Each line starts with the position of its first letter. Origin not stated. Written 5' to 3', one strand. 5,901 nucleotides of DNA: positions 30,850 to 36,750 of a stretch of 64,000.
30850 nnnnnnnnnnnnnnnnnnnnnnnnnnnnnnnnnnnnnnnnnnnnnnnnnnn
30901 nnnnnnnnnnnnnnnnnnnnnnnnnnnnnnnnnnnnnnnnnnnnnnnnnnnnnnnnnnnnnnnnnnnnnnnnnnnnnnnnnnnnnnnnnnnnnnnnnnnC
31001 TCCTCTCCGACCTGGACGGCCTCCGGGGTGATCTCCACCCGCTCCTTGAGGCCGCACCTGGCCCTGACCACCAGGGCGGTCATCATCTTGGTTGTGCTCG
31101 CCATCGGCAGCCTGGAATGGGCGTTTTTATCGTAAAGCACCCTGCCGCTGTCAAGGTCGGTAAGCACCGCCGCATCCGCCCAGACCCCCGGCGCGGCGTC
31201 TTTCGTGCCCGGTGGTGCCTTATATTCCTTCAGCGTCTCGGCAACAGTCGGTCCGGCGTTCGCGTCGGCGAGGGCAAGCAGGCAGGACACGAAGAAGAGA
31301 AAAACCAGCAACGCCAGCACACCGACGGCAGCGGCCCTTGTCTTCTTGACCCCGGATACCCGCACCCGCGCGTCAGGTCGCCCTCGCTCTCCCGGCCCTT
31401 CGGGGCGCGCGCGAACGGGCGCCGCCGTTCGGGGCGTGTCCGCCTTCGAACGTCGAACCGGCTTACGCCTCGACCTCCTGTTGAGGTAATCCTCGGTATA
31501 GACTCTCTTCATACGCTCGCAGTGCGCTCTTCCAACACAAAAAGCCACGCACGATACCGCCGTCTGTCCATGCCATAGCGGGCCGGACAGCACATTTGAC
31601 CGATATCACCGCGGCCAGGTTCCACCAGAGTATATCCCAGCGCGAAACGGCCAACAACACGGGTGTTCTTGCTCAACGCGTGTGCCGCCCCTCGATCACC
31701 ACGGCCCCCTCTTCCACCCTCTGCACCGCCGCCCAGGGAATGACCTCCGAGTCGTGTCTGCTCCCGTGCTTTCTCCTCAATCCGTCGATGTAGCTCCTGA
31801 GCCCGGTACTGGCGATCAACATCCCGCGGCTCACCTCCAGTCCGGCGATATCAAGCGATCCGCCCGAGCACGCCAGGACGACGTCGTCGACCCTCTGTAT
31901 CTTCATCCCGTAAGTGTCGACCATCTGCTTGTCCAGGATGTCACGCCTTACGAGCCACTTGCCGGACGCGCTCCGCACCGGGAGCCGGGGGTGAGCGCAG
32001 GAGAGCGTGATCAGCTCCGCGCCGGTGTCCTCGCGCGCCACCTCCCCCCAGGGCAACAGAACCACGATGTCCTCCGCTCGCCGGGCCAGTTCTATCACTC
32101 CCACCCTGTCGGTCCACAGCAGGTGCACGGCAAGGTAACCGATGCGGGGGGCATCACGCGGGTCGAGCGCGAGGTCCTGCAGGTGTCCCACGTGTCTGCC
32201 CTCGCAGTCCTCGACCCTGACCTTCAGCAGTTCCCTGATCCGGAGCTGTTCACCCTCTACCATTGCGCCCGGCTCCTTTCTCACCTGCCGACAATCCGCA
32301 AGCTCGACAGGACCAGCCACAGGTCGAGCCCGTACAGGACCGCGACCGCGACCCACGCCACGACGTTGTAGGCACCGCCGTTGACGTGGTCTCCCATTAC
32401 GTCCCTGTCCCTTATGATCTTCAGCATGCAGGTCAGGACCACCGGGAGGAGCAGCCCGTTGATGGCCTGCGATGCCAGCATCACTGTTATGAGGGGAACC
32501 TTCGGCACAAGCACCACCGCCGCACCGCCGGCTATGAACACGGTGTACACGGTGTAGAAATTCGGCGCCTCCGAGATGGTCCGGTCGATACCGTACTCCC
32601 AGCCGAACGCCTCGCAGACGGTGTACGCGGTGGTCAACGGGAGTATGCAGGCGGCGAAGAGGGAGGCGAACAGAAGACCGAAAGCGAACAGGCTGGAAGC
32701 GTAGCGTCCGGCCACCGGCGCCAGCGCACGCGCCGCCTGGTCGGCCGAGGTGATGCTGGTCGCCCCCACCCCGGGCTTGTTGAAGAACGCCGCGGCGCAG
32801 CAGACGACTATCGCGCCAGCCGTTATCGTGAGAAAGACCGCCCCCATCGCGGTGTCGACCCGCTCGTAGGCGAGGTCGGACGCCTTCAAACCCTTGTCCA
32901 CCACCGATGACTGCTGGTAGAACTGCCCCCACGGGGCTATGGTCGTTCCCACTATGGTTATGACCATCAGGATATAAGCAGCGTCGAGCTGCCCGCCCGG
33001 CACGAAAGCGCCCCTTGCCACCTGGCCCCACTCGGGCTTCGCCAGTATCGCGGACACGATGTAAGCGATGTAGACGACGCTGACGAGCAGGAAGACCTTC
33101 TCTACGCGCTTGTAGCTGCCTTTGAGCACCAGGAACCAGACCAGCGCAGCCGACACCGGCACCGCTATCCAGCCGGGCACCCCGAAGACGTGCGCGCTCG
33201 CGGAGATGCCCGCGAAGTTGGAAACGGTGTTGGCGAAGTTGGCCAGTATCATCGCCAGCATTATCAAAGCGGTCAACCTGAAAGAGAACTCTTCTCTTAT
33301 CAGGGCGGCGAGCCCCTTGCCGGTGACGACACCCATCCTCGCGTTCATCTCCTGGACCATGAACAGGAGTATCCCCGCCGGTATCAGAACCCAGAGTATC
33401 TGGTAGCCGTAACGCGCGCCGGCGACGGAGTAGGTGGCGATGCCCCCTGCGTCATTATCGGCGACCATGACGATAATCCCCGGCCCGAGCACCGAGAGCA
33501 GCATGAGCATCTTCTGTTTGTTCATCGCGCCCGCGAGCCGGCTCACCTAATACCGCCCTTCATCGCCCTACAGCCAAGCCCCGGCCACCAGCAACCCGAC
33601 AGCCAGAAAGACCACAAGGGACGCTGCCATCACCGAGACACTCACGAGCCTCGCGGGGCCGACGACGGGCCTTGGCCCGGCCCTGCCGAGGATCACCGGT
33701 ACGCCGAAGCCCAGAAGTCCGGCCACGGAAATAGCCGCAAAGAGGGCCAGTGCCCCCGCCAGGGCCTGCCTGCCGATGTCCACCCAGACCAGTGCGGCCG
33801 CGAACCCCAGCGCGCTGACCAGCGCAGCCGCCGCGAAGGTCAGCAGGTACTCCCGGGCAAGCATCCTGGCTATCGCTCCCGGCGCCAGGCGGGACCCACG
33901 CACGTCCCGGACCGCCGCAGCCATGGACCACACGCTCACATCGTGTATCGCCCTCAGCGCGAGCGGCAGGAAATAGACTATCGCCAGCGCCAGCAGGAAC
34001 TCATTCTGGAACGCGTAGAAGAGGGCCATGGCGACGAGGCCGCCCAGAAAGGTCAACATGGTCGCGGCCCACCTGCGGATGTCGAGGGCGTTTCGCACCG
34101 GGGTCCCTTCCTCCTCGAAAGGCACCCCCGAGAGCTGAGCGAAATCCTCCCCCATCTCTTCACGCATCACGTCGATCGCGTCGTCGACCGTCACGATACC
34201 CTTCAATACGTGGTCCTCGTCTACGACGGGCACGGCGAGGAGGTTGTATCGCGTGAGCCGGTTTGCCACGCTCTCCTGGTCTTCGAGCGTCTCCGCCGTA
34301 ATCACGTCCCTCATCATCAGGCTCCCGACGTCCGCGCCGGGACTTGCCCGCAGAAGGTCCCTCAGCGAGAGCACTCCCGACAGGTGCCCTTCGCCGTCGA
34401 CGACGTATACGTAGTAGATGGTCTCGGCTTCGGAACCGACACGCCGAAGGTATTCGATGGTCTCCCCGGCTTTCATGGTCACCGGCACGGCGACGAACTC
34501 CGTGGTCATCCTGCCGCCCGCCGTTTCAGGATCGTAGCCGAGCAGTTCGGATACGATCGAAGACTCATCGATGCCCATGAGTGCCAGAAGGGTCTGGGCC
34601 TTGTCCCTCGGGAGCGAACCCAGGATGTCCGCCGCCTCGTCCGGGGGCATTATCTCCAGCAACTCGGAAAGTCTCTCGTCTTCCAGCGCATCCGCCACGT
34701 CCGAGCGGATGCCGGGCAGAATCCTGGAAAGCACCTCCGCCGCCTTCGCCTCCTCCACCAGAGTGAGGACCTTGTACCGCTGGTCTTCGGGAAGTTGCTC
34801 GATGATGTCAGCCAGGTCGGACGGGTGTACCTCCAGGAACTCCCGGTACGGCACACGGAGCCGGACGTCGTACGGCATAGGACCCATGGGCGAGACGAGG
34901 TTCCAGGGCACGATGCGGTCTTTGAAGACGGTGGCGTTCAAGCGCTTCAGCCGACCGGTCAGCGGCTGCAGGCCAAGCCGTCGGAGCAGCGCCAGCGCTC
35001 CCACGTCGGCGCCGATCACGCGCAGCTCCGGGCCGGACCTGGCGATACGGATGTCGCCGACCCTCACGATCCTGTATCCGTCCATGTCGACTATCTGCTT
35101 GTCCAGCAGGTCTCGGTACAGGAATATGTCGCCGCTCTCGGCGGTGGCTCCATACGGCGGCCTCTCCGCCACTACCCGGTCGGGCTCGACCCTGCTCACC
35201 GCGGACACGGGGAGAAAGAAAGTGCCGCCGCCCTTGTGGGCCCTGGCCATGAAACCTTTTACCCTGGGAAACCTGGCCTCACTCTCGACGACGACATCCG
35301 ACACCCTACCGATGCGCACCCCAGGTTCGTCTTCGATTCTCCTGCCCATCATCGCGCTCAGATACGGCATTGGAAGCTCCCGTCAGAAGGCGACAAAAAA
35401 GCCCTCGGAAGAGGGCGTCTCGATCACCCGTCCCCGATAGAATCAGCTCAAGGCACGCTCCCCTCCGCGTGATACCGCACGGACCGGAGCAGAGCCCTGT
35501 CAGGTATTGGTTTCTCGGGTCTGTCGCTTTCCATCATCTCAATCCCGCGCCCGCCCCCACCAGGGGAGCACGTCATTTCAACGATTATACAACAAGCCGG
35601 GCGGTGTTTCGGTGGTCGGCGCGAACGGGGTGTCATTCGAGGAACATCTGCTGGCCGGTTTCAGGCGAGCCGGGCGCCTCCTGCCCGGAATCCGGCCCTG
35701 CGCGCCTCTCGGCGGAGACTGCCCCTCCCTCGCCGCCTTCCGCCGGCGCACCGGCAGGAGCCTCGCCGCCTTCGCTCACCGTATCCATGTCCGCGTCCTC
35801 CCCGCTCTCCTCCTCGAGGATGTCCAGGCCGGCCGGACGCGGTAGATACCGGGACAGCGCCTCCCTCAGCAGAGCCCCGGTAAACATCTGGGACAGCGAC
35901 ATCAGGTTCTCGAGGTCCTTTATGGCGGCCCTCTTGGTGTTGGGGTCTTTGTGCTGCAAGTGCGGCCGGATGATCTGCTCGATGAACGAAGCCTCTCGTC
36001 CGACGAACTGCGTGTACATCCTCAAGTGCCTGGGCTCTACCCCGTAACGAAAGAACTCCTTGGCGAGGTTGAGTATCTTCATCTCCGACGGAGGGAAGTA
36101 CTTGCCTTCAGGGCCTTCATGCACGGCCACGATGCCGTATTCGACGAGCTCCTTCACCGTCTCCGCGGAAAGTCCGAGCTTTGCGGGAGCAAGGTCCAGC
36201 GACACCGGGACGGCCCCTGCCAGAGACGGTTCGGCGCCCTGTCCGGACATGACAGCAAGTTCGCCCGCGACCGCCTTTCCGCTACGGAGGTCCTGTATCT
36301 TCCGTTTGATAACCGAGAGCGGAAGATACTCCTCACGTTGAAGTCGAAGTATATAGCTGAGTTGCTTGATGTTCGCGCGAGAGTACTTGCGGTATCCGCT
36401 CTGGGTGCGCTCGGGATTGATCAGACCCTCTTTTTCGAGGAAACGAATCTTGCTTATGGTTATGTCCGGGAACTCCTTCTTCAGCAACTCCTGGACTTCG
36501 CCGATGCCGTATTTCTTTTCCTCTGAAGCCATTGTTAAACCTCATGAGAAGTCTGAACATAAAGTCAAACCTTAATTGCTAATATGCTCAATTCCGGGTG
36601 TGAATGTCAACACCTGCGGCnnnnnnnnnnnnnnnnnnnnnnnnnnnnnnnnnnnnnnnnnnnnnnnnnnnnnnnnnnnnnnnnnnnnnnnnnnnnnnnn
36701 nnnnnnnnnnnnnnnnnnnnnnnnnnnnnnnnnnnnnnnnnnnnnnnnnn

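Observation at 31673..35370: mgtE-mntH operon ending in a free-standing paralogue of the MgtE N-terminal PRC-barrel module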

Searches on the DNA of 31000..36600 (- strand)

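Call 6: search_rna_families(source=window, start=31000, end=36600, threshold=evalue, max_evalue=1, show_alignments=2)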
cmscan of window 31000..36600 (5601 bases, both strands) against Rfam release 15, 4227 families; matches with E-value up to 1: 0.
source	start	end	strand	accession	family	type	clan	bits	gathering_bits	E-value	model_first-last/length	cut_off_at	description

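Call 48: search_rna_families(sources=[L021, L036, L039, L048, L050, L059, L061, L063, L069, L083, L090, L085, L086], threshold=gathering)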
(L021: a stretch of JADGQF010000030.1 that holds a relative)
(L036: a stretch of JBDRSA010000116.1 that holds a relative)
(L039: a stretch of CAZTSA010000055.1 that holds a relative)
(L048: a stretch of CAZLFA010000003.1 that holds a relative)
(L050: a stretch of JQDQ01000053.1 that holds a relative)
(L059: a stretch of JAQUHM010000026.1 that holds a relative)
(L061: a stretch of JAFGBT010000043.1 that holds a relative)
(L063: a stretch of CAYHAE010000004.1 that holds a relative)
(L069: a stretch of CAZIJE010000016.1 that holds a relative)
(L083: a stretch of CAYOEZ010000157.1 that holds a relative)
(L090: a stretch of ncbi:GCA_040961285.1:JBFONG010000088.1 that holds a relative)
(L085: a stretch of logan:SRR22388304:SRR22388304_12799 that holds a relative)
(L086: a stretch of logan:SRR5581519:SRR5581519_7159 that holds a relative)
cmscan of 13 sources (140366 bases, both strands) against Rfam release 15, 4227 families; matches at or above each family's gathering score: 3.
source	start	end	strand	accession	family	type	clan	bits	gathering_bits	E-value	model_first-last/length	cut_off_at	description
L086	1701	1864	+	RF00380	Magnesium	Cis-reg; riboswitch;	-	139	44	6.1e-31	1-169/169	no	M-box riboswitch aptamer (ykoK leader)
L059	9741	9824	+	RF00005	tRNA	Gene; tRNA;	CL00001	55.1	29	8.6e-09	1-71/71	no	tRNA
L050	4442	4546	-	RF00515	PyrR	Cis-reg;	-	54.5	54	0.00023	1-115/115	no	PyrR binding site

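Call 50: search_rna_families(source=window, start=35360, end=35650, threshold=evalue, max_evalue=10, show_alignments=3)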
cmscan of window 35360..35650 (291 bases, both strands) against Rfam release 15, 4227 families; matches with E-value up to 10: 1.
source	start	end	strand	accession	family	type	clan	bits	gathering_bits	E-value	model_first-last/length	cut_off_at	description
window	35403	35447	-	RF01131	sR47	Gene; snRNA; snoRNA; CD-box;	CL00132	13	40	0.85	1-55/55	no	Small nucleolar RNA sR47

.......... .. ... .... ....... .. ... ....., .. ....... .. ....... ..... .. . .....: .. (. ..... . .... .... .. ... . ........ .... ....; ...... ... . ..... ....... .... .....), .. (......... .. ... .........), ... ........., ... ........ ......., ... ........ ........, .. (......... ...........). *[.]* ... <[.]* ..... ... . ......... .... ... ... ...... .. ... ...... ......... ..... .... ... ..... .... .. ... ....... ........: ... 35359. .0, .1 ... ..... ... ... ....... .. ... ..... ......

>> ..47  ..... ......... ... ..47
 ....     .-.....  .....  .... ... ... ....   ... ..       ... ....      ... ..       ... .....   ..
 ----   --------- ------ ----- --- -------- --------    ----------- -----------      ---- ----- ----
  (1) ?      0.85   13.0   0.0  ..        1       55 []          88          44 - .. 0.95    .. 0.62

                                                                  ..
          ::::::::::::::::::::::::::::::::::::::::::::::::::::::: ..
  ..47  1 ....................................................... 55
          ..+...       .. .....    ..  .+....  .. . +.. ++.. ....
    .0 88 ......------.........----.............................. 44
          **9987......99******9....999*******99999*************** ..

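Call 53: search_rna_families(sources=[L002, L007, L010, L011, L012, L013, L014, L015, L016, L017, L018, L019, L087], threshold=gathering)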
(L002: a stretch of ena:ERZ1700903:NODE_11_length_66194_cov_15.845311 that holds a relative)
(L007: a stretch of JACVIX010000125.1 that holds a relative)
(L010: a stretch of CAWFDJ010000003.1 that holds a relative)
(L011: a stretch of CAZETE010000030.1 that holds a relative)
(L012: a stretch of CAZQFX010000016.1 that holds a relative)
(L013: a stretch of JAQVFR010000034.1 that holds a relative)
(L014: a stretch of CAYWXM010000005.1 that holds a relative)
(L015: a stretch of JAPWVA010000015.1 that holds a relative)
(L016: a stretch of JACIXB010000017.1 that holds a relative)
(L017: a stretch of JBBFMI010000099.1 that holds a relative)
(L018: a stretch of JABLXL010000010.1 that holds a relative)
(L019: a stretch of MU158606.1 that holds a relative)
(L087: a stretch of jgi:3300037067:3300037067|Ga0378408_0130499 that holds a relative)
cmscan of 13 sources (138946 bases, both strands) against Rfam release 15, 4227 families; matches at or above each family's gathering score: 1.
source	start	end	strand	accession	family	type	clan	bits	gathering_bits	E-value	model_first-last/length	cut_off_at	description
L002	16067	16138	+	RF00005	tRNA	Gene; tRNA;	CL00001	75.3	29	2.4e-14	1-71/71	no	tRNA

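Call 54: search_rna_families(source=L086, start=1600, end=1960, threshold=gathering, show_alignments=1)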
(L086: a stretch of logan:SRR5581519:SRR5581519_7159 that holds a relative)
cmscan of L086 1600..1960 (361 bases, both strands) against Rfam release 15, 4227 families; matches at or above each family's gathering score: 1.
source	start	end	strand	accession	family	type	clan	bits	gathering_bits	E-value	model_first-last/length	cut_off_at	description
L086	1701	1864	+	RF00380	Magnesium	Cis-reg; riboswitch;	-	139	44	1.6e-33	1-169/169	no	M-box riboswitch aptamer (ykoK leader)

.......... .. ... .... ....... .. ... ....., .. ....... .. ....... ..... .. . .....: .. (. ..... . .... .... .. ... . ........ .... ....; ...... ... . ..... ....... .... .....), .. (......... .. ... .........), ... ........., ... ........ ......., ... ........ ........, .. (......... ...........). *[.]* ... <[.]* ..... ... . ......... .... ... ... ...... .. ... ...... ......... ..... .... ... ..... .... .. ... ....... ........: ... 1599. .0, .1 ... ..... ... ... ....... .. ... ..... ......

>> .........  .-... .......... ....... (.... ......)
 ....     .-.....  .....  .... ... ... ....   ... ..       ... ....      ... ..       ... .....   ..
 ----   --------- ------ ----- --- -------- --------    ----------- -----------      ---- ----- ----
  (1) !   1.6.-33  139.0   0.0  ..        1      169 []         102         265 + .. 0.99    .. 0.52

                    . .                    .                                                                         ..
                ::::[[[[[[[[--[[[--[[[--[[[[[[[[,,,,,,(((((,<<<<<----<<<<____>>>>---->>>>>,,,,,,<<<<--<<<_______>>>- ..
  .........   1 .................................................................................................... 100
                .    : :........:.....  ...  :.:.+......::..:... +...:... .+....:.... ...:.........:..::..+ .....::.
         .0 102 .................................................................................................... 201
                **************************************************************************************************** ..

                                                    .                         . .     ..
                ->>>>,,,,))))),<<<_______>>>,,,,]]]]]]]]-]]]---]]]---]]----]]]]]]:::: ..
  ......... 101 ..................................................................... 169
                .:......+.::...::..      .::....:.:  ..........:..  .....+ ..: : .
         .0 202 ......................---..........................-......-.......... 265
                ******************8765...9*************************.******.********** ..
